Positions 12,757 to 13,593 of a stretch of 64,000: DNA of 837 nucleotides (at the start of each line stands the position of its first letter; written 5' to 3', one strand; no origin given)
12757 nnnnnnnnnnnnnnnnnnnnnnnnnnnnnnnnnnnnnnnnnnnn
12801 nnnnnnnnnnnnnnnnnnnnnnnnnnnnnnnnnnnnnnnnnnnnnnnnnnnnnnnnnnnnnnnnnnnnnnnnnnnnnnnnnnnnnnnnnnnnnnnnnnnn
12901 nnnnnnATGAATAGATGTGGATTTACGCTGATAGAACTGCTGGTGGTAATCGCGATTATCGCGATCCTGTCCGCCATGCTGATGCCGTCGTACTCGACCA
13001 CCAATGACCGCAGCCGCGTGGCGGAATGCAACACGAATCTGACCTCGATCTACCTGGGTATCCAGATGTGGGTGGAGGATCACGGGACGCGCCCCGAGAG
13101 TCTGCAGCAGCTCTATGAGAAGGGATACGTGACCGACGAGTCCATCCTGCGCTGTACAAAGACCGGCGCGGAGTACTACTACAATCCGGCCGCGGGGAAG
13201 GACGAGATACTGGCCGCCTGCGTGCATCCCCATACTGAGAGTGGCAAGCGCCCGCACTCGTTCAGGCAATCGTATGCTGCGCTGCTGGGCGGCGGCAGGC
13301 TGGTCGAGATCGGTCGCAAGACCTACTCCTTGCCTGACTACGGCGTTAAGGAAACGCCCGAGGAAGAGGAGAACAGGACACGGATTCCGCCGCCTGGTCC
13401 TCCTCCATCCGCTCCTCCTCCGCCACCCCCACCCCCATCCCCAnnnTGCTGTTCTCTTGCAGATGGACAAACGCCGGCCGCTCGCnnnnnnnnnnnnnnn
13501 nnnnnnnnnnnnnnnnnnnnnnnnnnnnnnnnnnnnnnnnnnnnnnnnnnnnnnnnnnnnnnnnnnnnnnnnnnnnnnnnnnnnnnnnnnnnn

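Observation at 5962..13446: T2SS/T4P-like operon with three minor pseudopilins and five tandem DUF1559 prepilin paralogs; no secretin, GspC/L/M or prepilin peptidase in cis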

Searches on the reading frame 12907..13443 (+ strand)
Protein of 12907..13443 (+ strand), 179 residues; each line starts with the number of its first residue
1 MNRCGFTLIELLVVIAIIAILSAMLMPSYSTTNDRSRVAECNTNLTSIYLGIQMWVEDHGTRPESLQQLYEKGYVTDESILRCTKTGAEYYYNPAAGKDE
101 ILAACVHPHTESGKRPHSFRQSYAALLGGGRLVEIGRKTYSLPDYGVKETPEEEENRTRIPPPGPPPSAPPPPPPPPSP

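Call 5: search_protein_families(library=ncbifam, proteins=[window:12907-13443:+], max_evalue=0.1)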
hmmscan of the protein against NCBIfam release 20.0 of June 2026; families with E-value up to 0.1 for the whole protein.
window:12907-13443:+ (179 aa): 15 families
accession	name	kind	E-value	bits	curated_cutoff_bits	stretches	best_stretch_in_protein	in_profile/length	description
NF041775.1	typeIV_PilA_Myxo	equivalog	1.6e-09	38.1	400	1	4-51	11-58/214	type IV pilin protein PilA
TIGR01710.1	typeII_sec_gspG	equivalog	1.8e-09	37.7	88.85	1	5-68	2-65/134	type II secretion system major pseudopilin GspG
NF040999.1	pilin_ComGC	equivalog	5.1e-09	36.2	75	1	5-80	3-77/84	competence type IV pilus major pilin ComGC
NF007862.0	PRK10574.1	equivalog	1.6e-08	34.8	138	1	2-31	3-32/145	prepilin peptidase-dependent pilin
TIGR02532.1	IV_pilin_GFxxxE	domain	2.7e-08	33.3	16.3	1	4-25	2-23/24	prepilin-type N-terminal cleavage/methylation domain-containing protein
TIGR01708.2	typeII_sec_gspH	equivalog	7.7e-07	29.3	80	1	5-39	3-37/169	type II secretion system minor pseudopilin GspH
NF041013.1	T4P_ComGE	equivalog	1.4e-05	25.1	49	1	5-35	5-35/83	competence type IV pilus minor pilin ComGE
TIGR02596.1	TIGR02596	subfamily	7.3e-05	22.9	70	1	6-46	1-41/196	Verru_Chthon cassette protein D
NF007800.0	PRK10506.1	equivalog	9.3e-05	22.3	158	1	3-47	8-52/163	prepilin peptidase-dependent protein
TIGR01707.1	gspI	equivalog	0.00056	20.4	44.35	1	5-34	1-30/101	type II secretion system minor pseudopilin GspI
NF040982.1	ComGD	equivalog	0.002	18.6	70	1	5-35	3-33/139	competence type IV pilus minor pilin ComGD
TIGR01711.1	gspJ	equivalog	0.002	18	64.85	1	5-23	2-20/192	type II secretion system minor pseudopilin GspJ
TIGR02599.1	TIGR02599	subfamily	0.0085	15.4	256.5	1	5-37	1-33/361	Verru_Chthon cassette protein C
NF041002.1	pilin_ComGF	equivalog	0.012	15.9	80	1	5-35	3-33/139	competence type IV pilus minor pilin ComGF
NF047828.1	T3SSXpsI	equivalog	0.042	13.9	150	1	5-44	3-42/132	type II secretion system protein XpsI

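Call 8: search_protein_families(library=pfam, proteins=[window:12907-13443:+], max_evalue=0.01)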
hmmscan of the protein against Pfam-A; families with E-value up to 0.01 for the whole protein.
window:12907-13443:+ (179 aa): 1 family
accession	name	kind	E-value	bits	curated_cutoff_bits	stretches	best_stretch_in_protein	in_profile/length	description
PF07963.17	N_methyl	-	6e-09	35.6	21.2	1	2-26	3-27/27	Prokaryotic N-terminal methylation motif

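Call 64: find_homologous_proteins(query=window:12907-13443:+, max_evalue=0.001)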
Query window:12907-13443:+ (179 aa): 4650 proteins with E <= 0.001 among 8000 candidates; the best 120 are listed.
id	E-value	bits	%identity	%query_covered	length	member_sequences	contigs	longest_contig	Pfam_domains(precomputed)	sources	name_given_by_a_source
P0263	2.1e-117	408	100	100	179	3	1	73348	PF07963.18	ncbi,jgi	-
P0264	6.4e-82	292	83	82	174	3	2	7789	PF07963.18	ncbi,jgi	-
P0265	3.2e-80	287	77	94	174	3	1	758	PF07963.18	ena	-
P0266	3.0e-79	283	75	82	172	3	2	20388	PF07963.18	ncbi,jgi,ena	-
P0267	3.3e-77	277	74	82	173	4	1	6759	PF07963.18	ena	-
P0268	4.0e-76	273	68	97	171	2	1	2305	PF07963.18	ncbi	-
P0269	1.3e-73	265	75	84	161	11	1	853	PF07963.18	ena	-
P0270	1.5e-73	265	70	81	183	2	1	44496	PF07963.18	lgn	-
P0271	2.9e-72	261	75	83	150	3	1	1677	PF07963.18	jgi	jgi:prepilin-type N-terminal cleavage/methylation domain-containing protein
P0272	1.0e-71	259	77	81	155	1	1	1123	PF07963.18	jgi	jgi:prepilin-type N-terminal cleavage/methylation domain-containing protein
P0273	3.1e-71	257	78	81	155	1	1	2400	PF07963.18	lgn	-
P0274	1.6e-65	239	72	83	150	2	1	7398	PF07963.18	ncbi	ncbi:MAG: prepilin-type N-terminal cleavage/methylation domain-containing protein [Armatimonadota ba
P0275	3.6e-42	163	58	76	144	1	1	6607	PF07963.18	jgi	-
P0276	5.2e-42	162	56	76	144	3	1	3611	PF07963.18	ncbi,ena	-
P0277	3.0e-41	160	55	76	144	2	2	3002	PF07963.18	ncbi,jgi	-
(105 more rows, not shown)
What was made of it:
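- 12907..13446 (+): p5: 179-aa canonical prepilin (NRCG|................) with a C-terminal poly-Pro tail. It is the best conserved gene of the cassette and the putative major subunit. It forms a discrete family: ~64 clusters with E<=1e-25, then a gap to 1e-12 (call 64).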

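Call 77: list_cluster_members(proteins=[P0263, P0121, P0008])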
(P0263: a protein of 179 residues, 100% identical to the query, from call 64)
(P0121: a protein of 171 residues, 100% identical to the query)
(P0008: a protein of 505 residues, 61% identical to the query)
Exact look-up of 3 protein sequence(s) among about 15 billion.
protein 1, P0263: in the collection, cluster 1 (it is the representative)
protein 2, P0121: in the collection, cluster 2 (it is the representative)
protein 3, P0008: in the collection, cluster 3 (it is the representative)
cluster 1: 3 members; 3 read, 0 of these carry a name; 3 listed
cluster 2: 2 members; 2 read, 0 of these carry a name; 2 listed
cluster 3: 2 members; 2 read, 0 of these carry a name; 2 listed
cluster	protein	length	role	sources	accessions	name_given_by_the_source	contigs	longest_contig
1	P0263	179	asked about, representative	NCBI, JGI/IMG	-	-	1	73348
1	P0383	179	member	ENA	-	-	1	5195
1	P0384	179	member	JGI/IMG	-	-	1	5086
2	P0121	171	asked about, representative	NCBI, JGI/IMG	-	-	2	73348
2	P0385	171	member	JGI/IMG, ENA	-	-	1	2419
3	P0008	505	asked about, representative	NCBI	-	-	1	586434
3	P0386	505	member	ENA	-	-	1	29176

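Call 78: find_encoding_contigs(protein=P0263, flank=10000, max_places=3)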
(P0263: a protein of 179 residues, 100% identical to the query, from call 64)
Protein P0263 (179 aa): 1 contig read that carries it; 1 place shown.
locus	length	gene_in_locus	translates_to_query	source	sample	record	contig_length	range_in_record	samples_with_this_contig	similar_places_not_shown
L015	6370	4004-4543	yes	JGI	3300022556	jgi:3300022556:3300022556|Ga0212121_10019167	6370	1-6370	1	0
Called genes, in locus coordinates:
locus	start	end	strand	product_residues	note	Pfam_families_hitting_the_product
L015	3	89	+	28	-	?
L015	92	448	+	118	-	-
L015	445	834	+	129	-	-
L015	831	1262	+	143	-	PF07963:N_methyl (weak)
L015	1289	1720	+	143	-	-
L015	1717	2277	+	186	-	-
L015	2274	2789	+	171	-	PF07596:SBP_bac_10 (faint)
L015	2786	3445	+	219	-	PF07596:SBP_bac_10 (weak)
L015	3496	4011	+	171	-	-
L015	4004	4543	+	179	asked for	PF07963:N_methyl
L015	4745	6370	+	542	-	?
